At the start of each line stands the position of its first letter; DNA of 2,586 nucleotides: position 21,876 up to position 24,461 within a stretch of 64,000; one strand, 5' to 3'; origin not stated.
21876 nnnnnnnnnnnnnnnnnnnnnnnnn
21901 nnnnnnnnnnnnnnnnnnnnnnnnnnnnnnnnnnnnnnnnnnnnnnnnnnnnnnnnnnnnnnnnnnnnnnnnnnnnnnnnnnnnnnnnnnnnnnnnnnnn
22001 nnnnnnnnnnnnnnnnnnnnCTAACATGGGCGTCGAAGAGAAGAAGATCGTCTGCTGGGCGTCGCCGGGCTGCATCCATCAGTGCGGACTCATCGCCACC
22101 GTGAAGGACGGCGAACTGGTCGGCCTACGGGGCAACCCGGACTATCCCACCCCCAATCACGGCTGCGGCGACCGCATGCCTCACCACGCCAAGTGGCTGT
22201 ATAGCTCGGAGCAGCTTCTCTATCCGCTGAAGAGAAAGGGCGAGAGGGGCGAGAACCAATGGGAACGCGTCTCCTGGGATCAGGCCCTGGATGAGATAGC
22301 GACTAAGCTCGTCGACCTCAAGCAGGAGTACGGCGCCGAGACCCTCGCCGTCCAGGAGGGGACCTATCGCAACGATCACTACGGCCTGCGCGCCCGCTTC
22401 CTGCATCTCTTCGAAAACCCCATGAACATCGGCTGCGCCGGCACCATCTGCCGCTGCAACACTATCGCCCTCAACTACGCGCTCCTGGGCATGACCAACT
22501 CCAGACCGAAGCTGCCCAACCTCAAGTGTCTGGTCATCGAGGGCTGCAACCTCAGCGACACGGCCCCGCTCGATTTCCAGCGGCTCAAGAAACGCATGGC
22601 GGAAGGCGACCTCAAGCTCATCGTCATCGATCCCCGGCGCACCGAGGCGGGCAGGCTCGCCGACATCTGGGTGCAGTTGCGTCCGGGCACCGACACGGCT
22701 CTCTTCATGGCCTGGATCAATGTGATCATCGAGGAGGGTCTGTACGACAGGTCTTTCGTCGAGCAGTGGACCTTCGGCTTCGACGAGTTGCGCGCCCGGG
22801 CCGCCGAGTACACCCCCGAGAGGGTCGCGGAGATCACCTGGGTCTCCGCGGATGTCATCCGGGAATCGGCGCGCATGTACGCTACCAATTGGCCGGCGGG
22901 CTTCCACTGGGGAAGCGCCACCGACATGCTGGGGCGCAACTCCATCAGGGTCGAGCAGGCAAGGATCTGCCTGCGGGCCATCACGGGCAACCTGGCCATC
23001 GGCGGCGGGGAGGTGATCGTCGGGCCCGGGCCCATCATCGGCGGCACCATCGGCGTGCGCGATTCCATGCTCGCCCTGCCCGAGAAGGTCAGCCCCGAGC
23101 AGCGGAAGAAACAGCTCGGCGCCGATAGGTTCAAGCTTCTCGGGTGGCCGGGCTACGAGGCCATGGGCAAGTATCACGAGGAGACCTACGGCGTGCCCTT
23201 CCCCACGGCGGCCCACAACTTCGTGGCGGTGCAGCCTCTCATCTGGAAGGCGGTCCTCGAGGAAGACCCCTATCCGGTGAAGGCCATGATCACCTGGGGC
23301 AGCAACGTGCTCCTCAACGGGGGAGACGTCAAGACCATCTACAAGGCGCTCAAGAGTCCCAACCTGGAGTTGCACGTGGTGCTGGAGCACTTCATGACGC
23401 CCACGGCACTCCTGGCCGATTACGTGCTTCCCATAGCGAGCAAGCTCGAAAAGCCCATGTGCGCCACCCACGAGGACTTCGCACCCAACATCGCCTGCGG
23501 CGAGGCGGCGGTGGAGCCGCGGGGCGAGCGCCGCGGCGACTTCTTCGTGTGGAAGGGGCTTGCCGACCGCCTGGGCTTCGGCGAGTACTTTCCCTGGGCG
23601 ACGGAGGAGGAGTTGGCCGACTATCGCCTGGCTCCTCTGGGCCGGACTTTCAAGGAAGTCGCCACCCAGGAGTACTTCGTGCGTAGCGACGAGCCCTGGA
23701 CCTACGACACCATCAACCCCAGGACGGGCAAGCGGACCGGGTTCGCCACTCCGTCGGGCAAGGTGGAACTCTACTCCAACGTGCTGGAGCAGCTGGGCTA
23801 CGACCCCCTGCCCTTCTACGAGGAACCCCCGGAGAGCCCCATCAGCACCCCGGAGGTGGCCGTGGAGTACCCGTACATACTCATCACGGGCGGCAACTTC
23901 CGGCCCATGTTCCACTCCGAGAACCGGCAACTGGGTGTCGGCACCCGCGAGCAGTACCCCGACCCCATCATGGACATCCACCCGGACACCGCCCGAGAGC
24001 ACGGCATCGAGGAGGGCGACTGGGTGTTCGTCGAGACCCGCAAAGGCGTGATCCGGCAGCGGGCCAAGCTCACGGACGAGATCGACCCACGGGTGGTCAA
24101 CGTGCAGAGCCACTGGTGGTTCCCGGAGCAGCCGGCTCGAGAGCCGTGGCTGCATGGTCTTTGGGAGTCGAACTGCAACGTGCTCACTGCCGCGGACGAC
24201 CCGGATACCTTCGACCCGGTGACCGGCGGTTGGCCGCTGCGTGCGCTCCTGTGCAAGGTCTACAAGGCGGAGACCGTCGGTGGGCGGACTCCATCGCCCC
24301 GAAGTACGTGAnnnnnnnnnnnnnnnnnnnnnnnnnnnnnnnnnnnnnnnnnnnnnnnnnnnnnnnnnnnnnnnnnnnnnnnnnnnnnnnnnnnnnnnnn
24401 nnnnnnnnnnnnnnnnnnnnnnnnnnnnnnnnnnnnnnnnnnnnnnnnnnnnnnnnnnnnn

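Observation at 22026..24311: Acetylene-hydratase-like cytoplasmic Mo/W enzyme embedded in the transhydroxylase array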

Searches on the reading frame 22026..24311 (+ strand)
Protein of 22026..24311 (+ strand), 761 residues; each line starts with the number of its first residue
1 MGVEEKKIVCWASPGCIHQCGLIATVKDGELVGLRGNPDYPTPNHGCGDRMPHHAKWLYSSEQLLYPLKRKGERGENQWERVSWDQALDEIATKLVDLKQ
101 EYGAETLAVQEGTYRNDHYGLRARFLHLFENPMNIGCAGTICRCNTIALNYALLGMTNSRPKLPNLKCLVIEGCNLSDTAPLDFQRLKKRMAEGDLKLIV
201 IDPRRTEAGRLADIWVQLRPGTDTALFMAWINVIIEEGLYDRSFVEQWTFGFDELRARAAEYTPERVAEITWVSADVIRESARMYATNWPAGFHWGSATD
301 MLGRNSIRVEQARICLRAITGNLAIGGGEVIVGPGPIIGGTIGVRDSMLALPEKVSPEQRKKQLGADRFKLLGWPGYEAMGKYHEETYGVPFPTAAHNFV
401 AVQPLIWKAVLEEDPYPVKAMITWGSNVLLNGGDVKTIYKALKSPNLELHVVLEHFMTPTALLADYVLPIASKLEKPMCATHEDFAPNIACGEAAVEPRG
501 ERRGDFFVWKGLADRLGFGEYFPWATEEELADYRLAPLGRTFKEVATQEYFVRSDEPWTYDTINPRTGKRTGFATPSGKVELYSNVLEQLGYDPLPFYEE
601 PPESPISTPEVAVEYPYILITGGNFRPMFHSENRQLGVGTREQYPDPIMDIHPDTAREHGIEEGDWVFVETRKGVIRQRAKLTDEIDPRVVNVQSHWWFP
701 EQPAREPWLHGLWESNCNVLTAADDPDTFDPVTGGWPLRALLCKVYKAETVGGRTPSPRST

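Call 5: search_protein_families(library=pfam, proteins=[window:22026-24311:+])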
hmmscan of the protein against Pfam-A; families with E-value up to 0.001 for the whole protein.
window:22026-24311:+ (761 aa): 2 families
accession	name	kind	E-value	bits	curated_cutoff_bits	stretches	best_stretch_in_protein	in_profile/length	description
PF00384.28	Molybdopterin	-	8.4e-31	107.7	24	1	64-514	2-352/353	Molybdopterin oxidoreductase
PF01568.27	Molydop_binding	-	2.6e-17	63.3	26.8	1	629-726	12-97/110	Molydopterin dinucleotide binding domain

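Call 6: search_protein_families(library=ncbifam, proteins=[window:22026-24311:+])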
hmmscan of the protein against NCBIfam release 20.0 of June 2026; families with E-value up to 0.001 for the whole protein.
window:22026-24311:+ (761 aa): 24 families
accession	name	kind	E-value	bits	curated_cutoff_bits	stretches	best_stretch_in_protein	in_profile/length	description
TIGR01591.1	Fdh-alpha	equivalog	5.5e-78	262.7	666.25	2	16-330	6-318/672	formate dehydrogenase subunit alpha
NF012032.0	PRK15488.1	equivalog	5.7e-72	242.8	694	1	16-689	51-708/759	thiosulfate reductase PhsA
NF047855.1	AssmNtatRedNasC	equivalog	1.4e-55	188.8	1100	2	59-288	73-302/708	assimilatory nitrate reductase catalytic subunit NasC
TIGR02166.1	dmsA_ynfE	subfamily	9.1e-55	186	777.7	2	14-254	51-304/794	DMSO/selenate family reductase complex A subunit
TIGR03479.1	DMSO_red_II_alp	subfamily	8.9e-51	172.9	984.75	3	37-247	94-305/913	molybdopterin-dependent oxidoreductase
TIGR00509.1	bisC_fam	subfamily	5.6e-43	147.2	1017.55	4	573-722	581-731/772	molybdopterin guanine dinucleotide-containing S/N-oxide reductase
NF011566.1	PRK14990.1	exception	5.9e-36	123.8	1600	2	15-292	66-381/814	dimethylsulfoxide reductase subunit A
NF041884.1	selenate_YnfF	exception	3.7e-35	121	1650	2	56-279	98-348/798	selenate/tellurate reductase subunit YnfF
NF041885.1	selenate_YnfE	exception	9.1e-35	119.7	1675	2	58-288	103-364/805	selenate/tellurate reductase subunit YnfE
NF011682.0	PRK15102.1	equivalog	6.9e-27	93.9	909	2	184-288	246-357/829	trimethylamine-N-oxide reductase TorA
TIGR01553.1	formate-DH-alph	equivalog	9.6e-27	93.1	814.2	1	16-250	52-305/1009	formate dehydrogenase-N subunit alpha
TIGR02164.1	torA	equivalog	2e-26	92.4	1465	2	184-288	242-353/824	trimethylamine-N-oxide reductase TorA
NF011567.1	PRK14991.1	equivalog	4.8e-24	84.2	1750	2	251-475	459-680/1022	tetrathionate reductase subunit TtrA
NF042978.1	EthbenzDh_ebdA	equivalog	2.2e-21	75.4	2000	1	37-247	116-327/977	ethylbenzene dehydrogenase subunit alpha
NF041323.1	Nitr_red_NasA_Halo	equivalog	2.7e-21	75.8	1000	1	16-328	3-310/673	assimilatory nitrate reductase NasA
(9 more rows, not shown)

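Call 7: search_solved_structures(query=window:22026-24308:+, show_alignments=2, max_evalue=1e-10)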
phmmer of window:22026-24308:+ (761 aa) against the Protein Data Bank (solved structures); distinct sequences matched with E-value up to 1e-10: 46.
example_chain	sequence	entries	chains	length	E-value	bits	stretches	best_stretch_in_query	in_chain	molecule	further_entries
2e7z_A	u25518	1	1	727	5.1e-133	448.2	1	8-747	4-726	Acetylene hydratase Ahy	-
2vpw_A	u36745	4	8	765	9.6e-62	212.5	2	5-328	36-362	THIOSULFATE REDUCTASE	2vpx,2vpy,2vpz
9t1s_L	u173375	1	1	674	3.4e-49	171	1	13-531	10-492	formate dehydrogenase (coenzyme F420)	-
7qv7_S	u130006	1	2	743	3.7e-48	167.6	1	9-698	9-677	Hydrogen dependent carbon dioxide reductase subunit FdhF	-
1aa6_A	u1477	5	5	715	8.4e-45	156.5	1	11-524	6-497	FORMATE DEHYDROGENASE H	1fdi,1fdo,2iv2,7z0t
9vap_A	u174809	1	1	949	1e-34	123.1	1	6-330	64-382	Formate dehydrogenase molybdopterin-binding subunit FdhA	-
9wxb_B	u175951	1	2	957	1.4e-34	122.7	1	4-333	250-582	Formate dehydrogenase alpha subunit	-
7bkb_D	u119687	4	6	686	1.6e-34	122.5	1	6-335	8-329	Formate dehydrogenase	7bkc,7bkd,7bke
7l5i_A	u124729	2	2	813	5.4e-32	114.1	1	415-706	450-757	Trimethylamine-N-oxide reductase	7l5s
1dms_A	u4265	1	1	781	9.5e-32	113.3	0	573-706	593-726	DMSO REDUCTASE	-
7vw6_A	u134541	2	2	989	1e-31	113.2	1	79-325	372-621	Formate dehydrogenase | Tungsten-containing formate dehydrogenase alpha subunit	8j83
7e5z_A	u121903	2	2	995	1e-31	113.2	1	79-325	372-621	Formate dehydrogenase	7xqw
1e60_A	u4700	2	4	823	1.1e-31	113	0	573-721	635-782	Dimethyl sulfoxide/trimethylamine N-oxide reductase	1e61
1dmr_A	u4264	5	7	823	1.1e-31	113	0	573-721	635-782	DMSO REDUCTASE | Dimethyl sulfoxide/trimethylamine N-oxide reductase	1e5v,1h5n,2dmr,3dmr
1e18_A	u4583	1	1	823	1.3e-31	112.8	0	573-721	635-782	DMSO REDUCTASE.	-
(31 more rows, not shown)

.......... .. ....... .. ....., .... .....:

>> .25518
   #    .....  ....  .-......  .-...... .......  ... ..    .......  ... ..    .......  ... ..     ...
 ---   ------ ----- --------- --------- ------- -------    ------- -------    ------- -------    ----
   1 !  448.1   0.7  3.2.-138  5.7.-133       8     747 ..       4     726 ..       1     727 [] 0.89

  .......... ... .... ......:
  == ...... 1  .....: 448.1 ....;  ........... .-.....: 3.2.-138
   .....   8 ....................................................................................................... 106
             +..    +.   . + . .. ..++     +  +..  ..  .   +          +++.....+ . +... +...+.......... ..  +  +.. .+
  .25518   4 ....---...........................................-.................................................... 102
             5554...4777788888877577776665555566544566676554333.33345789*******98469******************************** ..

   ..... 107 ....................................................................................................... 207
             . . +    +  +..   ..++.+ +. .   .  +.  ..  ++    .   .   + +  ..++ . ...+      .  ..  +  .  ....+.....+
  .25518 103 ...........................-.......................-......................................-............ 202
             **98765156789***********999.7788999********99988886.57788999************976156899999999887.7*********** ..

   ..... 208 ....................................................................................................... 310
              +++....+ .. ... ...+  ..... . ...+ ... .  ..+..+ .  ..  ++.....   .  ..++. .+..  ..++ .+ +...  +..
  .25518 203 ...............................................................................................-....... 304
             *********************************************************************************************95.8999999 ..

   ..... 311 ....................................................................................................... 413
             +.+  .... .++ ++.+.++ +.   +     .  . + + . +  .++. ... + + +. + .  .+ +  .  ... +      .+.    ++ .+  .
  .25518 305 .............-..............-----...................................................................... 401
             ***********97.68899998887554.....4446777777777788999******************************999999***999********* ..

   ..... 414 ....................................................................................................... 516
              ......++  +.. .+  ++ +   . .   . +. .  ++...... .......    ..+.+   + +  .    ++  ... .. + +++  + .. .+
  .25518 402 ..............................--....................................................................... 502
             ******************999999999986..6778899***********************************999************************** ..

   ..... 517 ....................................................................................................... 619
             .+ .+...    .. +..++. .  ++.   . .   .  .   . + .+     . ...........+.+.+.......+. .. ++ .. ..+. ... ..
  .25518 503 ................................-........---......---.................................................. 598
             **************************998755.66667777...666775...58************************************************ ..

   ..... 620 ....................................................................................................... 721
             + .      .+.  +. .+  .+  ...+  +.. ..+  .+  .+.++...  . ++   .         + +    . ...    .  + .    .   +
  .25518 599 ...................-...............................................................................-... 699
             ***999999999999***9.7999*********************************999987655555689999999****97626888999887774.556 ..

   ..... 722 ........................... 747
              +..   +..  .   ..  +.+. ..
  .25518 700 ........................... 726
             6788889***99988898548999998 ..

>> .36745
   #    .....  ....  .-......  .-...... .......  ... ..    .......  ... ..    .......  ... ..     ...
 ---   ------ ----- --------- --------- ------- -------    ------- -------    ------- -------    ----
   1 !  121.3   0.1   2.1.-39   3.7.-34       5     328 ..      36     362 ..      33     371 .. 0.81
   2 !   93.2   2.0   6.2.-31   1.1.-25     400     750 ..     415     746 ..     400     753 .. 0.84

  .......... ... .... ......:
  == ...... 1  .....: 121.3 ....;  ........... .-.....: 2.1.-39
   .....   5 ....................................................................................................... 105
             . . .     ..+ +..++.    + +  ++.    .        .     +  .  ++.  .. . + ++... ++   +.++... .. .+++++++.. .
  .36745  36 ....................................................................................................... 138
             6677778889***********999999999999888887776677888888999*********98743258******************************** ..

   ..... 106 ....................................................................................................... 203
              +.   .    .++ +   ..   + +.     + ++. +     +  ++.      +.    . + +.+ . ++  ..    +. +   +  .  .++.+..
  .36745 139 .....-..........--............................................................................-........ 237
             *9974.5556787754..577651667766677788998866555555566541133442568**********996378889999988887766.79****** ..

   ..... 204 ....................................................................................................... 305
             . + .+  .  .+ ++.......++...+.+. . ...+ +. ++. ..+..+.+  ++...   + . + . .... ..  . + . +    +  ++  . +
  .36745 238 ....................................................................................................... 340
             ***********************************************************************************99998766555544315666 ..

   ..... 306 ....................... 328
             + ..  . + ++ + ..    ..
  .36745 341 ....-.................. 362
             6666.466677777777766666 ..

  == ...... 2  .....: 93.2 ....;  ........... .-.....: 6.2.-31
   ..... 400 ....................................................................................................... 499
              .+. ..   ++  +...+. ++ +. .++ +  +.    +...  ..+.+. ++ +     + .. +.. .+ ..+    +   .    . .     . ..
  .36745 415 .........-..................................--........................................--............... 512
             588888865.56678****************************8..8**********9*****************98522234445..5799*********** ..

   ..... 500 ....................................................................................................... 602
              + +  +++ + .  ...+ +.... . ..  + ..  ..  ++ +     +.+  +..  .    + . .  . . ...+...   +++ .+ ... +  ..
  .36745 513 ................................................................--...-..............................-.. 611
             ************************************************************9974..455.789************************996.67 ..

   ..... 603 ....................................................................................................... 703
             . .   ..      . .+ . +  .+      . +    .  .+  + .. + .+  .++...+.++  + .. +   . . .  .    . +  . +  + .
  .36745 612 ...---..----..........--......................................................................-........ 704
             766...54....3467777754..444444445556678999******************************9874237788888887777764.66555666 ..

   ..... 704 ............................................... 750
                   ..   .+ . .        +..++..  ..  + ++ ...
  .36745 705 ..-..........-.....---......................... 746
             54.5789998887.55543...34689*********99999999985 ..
